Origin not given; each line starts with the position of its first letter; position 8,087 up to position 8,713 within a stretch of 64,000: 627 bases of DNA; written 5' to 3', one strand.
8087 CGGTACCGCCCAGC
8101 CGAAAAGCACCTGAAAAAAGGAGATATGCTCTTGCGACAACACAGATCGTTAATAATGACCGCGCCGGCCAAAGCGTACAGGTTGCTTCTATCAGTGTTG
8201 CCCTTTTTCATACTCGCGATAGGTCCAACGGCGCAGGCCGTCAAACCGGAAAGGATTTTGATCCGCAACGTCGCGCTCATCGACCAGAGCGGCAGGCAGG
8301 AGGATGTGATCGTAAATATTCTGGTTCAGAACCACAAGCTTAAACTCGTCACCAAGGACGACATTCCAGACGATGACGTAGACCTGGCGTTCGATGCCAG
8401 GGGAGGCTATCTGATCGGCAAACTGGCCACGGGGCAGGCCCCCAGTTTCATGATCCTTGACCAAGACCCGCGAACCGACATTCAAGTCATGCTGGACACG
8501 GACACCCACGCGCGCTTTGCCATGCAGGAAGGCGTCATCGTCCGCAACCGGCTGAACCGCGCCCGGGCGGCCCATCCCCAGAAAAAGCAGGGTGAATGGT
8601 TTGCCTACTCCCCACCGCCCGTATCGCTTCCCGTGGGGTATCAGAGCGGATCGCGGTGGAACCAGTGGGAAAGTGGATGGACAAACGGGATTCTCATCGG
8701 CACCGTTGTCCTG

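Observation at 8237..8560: Barrel-less amidohydrolase beta-sandwich fused to the N-terminus of an OprO/P-type porin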

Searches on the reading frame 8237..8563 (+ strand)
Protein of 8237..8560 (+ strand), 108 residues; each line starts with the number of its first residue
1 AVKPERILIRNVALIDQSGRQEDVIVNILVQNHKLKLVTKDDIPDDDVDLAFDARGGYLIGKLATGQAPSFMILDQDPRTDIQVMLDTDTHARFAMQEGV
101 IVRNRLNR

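Call 4: search_protein_families(library=pfam, proteins=[window:8237-8560:+], max_evalue=1)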
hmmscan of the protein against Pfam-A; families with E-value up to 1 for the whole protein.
window:8237-8560:+ (108 aa): 0 families

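Call 5: search_protein_families(library=ncbifam, proteins=[window:8237-8560:+], max_evalue=1)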
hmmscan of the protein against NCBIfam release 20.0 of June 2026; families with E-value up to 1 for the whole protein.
window:8237-8560:+ (108 aa): 0 families

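Call 21: search_solved_structures(query=A2, max_evalue=10, show_alignments=4)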
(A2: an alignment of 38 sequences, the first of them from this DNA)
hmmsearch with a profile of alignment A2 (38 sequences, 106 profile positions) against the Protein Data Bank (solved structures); distinct sequences matched with E-value up to 10: 9.
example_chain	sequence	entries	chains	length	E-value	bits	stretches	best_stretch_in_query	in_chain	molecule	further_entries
3mkv_A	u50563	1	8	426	6.9e-05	26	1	57-104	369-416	PUTATIVE AMIDOHYDROLASE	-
3feq_A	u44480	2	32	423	0.0038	20.4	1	52-102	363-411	PUTATIVE AMIDOHYDROLASE | PROLIDASE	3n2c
4whb_E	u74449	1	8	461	0.0049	20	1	55-82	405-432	Phenylurea hydrolase B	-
2qs8_A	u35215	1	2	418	0.11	15.7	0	3-57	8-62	Xaa-Pro Dipeptidase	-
4wgx_A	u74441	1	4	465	0.12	15.6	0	57-81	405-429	Molinate hydrolase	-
1gkr_A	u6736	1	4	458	0.12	15.5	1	3-57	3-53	NON-ATP DEPENDENT L-SELECTIVE HYDANTOINASE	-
4ub9_A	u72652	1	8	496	0.14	15.4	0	57-81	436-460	Molinate hydrolase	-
3icj_A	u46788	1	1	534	0.38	14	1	57-83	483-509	uncharacterized metal-dependent hydrolase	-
5lau_A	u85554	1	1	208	0.61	13.3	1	27-62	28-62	MacroD-type macrodomain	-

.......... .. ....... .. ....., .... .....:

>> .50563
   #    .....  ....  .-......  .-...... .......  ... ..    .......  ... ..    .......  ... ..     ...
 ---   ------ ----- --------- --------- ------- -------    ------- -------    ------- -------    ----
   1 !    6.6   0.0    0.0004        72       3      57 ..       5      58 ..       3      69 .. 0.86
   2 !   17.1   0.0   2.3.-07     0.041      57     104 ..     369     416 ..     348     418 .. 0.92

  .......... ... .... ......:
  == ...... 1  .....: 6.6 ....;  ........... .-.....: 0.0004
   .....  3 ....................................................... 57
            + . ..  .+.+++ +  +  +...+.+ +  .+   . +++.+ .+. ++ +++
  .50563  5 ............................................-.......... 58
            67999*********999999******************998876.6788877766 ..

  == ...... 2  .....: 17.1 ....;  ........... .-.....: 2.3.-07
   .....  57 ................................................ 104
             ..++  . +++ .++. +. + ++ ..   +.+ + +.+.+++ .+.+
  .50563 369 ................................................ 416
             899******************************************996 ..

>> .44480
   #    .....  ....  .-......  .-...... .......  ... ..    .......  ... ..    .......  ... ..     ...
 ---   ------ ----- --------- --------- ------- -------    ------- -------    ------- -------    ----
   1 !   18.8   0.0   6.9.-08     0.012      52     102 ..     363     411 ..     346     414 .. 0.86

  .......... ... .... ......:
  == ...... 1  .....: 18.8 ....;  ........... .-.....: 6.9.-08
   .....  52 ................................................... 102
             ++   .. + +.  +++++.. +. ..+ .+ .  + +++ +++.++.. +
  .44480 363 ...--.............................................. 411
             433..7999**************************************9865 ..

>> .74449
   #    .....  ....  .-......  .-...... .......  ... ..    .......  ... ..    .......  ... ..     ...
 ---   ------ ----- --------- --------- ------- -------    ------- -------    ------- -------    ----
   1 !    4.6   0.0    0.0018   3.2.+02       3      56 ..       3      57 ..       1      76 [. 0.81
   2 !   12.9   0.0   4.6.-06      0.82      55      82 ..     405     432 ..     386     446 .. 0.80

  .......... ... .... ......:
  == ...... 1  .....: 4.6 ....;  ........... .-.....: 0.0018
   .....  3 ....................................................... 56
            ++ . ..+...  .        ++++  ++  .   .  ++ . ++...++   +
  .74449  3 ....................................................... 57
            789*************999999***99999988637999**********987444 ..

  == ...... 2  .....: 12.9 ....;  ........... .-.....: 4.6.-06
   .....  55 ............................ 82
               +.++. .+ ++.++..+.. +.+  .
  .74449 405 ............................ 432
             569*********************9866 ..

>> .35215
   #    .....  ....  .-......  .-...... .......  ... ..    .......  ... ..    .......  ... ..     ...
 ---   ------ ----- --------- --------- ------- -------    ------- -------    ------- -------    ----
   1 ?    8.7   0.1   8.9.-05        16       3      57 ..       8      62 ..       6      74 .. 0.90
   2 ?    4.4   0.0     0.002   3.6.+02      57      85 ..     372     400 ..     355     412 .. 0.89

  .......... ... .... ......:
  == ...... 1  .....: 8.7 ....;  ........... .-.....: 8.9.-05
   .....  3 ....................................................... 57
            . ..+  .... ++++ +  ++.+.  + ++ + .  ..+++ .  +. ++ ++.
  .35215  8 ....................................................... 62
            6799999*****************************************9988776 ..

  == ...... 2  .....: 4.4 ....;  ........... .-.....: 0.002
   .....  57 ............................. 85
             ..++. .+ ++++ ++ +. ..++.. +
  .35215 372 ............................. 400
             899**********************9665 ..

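Call 30: predict_structure(alignment_id=A2)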
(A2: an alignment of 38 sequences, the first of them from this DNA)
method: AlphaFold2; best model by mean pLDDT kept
length: 106 residues; sequences in the alignment: 38
mean_pLDDT: 93.4   pTM: 0.85
mean pLDDT of the five models: 93.4, 92.7, 92.4, 92.3, 91.1
residues with pLDDT >= 90: 90; 70-90: 15; 50-70: 1; < 50: 0
segments of 3 or more residues with pLDDT < 50: none
pLDDT, mean of each block of 10 residues (from residue 1): 93 80 96 96 92 94 97 94 96 96 92
secondary structure, 60 per line:
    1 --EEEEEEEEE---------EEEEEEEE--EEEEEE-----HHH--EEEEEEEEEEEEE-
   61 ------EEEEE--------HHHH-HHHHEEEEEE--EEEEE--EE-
elements in order: E3-11 E21-28 E31-36 E47-59 E67-71 H80-83 H85-88 E89-94 E97-101

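Call 32: fold_search(model_id=the predicted structure, library=pdb)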
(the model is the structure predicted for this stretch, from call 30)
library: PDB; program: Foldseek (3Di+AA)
matches with E <= 10: 396; with E <= 0.001: 2
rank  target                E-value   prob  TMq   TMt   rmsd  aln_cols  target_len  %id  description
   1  6gde                  7.6e-04  1.00  0.42  0.13   3.2        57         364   24  DIHYDROOROTASE FROM AQUIFEX AEOLICUS STANDARD (P,T) (released 2019-01-30)
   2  3d6n_A                9.6e-04  1.00  0.40  0.11   3.3        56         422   25  Crystal Structure of Aquifex Dihydroorotase Activated by Aspartate Transcarbamoylase (released 2009-01-20)
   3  3sfw_A                1.1e-03  1.00  0.40  0.10   2.5        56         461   23  Crystal structure of dihydropyrimidinase from Brevibacillus agri NCHU1002 (released 2012-06-20)
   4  5e5c_C                1.3e-03  1.00  0.41  0.10   2.9        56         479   20  Crystal structure of dihydropyrimidinase from Pseudomonas aeruginosa PAO1 (released 2016-09-21)
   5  6gdd                  1.4e-03  1.00  0.41  0.13   3.2        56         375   25  DIHYDROOROTASE FROM AQUIFEX AEOLICUS UNDER 1200 BAR OF HYDROSTATIC PRESSURE (released 2019-01-30)
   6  4bjh_A                1.4e-03  1.00  0.39  0.11   3.3        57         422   26  Crystal Structure of the Aquifex Reactor Complex Formed by Dihydroorotase (H180A, H232A) with Dihydroorotate and Aspar (released 2013-12-18)
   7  4b90_A                1.7e-03  1.00  0.43  0.10   2.5        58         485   17  Crystal structure of WT human CRMP-5 (released 2013-02-13)
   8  5hmd_A                1.9e-03  1.00  0.43  0.11   3.4        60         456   25  Crystal structure of triazine hydrolase variant (Y215H/E241Q) (released 2016-11-02)
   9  4v1x_E                2.2e-03  1.00  0.43  0.11   3.4        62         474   16  The structure of the hexameric atrazine chlorohydrolase, AtzA (released 2015-03-11)
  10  5hme_A                2.3e-03  1.00  0.43  0.11   3.4        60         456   25  Crystal structure of Triazine Hydrolase variant (P214T/Y215H) (released 2016-11-02)
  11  3mkv_B                2.3e-03  1.00  0.41  0.12   2.7        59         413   20  Crystal structure of amidohydrolase eaj56179 (released 2010-04-28)
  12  1xrf                  2.6e-03  1.00  0.42  0.13   3.2        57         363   24  The Crystal Structure of a Novel, Latent Dihydroorotase from Aquifex aeolicus at 1.7 A resolution (released 2005-07-05)
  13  3mpg_A                2.9e-03  1.00  0.42  0.11   2.5        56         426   21  Dihydroorotase from Bacillus anthracis (released 2010-11-10)
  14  4v1x_A                2.9e-03  1.00  0.42  0.11   3.3        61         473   16  The structure of the hexameric atrazine chlorohydrolase, AtzA (released 2015-03-11)
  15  3ooq_F                3.3e-03  1.00  0.39  0.12   2.8        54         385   26  CRYSTAL STRUCTURE OF amidohydrolase from Thermotoga maritima MSB8 (released 2010-09-15)
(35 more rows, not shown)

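Call 33: find_homologous_proteins(query=A2, max_evalue=0.001)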
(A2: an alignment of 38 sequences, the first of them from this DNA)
Query A2 (38 sequences) (106 aa, profile of the alignment): 65 proteins with E <= 0.001 among 646 candidates.
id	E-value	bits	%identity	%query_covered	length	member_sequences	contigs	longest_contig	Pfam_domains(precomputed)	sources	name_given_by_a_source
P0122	8.8e-43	162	57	99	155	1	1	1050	-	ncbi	-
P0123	6.9e-42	159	51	96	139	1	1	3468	-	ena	-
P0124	2.0e-41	158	54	97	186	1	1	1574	-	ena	-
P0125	8.1e-41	156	48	98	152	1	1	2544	-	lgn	-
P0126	3.5e-40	154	52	94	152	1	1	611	-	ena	-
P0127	1.4e-39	152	46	100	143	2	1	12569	-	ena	-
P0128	5.6e-39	150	48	97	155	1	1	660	-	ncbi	-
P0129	5.3e-38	147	45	97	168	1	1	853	-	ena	-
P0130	1.5e-37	146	50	97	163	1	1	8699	-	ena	-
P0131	1.8e-37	145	54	97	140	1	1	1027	-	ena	-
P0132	2.4e-37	145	47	97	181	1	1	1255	-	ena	-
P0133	2.9e-37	145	47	97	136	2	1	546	-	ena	-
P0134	5.4e-37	144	46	97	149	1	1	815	-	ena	-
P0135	5.7e-37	144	50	94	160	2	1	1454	-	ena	-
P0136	6.9e-37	143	47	99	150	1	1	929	-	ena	-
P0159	5.4e-31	124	49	96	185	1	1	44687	-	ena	-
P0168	4.5e-28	115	46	90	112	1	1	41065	-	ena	-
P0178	5.6e-16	76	38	85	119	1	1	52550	-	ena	-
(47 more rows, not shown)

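Call 43: search_protein_representatives(alignment_id=A2)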
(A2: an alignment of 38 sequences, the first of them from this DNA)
Query: 38 sequences, 106 profile positions. Proteins with E-value up to 0.001 (for the whole library): 281; up to 1e-10: 182; up to 1e-30: 43. The best 150 are listed.
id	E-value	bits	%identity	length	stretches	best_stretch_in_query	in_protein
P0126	1.1e-40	153.9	-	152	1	2-105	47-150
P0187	2.2e-40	153.0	-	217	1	1-105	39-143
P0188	4.9e-38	145.5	-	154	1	3-104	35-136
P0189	1.3e-37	144.1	-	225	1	2-105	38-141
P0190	1.8e-37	143.7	-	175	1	1-105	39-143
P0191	3.1e-37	142.9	-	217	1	2-105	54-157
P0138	3.3e-37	142.8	-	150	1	3-104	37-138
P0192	4.9e-37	142.3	-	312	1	1-104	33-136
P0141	1.0e-36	141.3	-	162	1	2-104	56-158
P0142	2.0e-36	140.3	-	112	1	11-105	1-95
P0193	6.0e-36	138.7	-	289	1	1-105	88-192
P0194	1.0e-35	138.0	-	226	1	1-103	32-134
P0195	1.1e-35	137.9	-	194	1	1-105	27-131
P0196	3.1e-35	136.5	-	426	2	17-104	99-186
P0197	4.3e-35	136.0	-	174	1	2-105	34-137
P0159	1.7e-31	124.4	-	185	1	2-104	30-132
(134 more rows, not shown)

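Call 71: find_encoding_contigs(protein=P0159, flank=4000, max_places=1)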
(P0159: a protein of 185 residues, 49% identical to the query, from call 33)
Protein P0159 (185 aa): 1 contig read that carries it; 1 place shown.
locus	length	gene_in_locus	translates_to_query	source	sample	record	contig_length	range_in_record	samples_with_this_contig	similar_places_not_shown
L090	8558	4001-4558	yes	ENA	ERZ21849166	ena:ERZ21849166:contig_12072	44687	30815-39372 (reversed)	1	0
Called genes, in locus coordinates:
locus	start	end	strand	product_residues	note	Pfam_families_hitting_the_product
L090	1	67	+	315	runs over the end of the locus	PF01433:Peptidase_M1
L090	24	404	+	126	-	PF11838:ERAP1_C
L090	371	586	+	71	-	-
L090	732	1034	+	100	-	-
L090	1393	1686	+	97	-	-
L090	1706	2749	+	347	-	-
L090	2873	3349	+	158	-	-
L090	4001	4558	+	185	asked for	-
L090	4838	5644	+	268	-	PF07396:Porin_O_P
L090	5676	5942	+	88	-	-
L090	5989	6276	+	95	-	-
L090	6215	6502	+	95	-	PF06863:DUF1254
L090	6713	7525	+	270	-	PF06742:DUF1214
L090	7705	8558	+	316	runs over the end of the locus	PF10340:Say1_Mug180 (weak), PF07859:Abhydrolase_3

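Call 72: find_encoding_contigs(protein=P0178, flank=4000, max_places=1)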
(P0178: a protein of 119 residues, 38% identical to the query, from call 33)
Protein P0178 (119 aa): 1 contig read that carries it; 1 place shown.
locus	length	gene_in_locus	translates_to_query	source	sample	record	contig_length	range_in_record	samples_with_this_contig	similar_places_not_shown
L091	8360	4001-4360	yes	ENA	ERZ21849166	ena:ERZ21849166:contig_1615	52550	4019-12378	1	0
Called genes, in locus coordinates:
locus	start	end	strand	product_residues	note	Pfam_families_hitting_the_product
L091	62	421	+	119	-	PF01594:AI-2E_transport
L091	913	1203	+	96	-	PF02321:OEP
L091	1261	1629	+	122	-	PF02321:OEP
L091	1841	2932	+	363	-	PF25917:BSH_RND (weak), PF25885:HH_EMRA, PF25954:Beta-barrel_RND_2 (weak), PF25963:Beta-barrel_AAEA (weak)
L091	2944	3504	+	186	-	PF11168:DUF2955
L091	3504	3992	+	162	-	-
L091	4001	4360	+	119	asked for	-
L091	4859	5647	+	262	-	PF07396:Porin_O_P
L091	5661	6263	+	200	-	PF13590:DUF4136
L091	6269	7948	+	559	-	PF21088:MS_channel_1st (weak), PF00924:MS_channel_2nd, PF21082:MS_channel_3rd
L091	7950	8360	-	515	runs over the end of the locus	PF13091:PLDc_2, PF00614:PLDc (faint), PF13091:PLDc_2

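Call 73: find_encoding_contigs(protein=P0168, flank=4000, max_places=1)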
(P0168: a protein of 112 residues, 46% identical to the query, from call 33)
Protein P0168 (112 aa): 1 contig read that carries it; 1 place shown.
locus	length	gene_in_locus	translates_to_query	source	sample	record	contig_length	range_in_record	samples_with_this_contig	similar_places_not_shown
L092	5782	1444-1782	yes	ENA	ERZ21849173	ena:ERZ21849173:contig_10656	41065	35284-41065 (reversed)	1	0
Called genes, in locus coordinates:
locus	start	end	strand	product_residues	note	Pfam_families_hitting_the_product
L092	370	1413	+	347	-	PF06863:DUF1254, PF06742:DUF1214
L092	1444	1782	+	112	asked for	-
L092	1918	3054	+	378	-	PF07396:Porin_O_P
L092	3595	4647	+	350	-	PF00924:MS_channel_2nd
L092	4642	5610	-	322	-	PF01544:CorA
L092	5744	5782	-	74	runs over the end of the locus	PF01361:Tautomerase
